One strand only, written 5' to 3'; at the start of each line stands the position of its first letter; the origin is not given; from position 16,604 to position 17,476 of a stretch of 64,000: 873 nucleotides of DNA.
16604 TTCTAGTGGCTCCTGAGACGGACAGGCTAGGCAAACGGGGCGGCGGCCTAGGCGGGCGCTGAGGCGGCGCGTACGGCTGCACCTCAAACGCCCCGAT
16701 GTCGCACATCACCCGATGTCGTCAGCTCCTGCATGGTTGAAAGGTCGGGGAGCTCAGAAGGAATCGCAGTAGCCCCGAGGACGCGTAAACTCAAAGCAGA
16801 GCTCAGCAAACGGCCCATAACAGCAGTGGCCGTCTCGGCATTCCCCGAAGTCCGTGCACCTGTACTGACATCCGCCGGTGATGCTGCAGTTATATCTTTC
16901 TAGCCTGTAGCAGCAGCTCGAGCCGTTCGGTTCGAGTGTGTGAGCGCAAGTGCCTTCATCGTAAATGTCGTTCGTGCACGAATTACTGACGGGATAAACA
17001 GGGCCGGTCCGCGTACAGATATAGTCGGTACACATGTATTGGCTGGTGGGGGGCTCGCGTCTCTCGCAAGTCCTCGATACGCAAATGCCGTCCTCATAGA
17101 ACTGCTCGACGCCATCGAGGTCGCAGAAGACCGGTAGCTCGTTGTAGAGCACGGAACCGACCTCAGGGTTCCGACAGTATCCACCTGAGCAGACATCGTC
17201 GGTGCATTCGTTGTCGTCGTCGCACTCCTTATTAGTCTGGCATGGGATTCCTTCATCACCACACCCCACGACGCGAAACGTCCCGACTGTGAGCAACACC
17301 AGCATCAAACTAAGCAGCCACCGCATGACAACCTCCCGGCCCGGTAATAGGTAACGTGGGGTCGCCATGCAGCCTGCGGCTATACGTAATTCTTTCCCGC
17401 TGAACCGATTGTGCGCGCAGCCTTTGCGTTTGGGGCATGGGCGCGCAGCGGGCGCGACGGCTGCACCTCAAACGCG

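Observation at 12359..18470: Modular cassette array of exported proteins: shared 5' module, unrelated mature domains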

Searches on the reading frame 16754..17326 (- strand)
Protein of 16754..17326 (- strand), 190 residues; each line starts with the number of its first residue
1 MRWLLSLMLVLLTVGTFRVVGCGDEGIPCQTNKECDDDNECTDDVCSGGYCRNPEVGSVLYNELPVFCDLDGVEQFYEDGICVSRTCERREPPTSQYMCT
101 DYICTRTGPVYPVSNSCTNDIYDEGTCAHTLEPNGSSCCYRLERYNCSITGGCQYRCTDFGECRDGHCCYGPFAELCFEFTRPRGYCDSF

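Call 6: search_protein_families(library=pfam, proteins=[window:16754-17326:-], max_evalue=0.1)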
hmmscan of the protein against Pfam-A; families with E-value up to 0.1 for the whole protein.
window:16754-17326:- (190 aa): 1 family
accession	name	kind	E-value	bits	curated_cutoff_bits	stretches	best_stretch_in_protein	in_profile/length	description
PF07127.16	Nodulin_late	-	0.095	13.5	30.4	1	16-51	17-53/54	Late nodulin domain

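Call 22: search_protein_families(library=ncbifam, proteins=[window:16754-17326:-], max_evalue=0.05)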
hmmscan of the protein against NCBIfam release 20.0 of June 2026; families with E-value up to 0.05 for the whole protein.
window:16754-17326:- (190 aa): 0 families
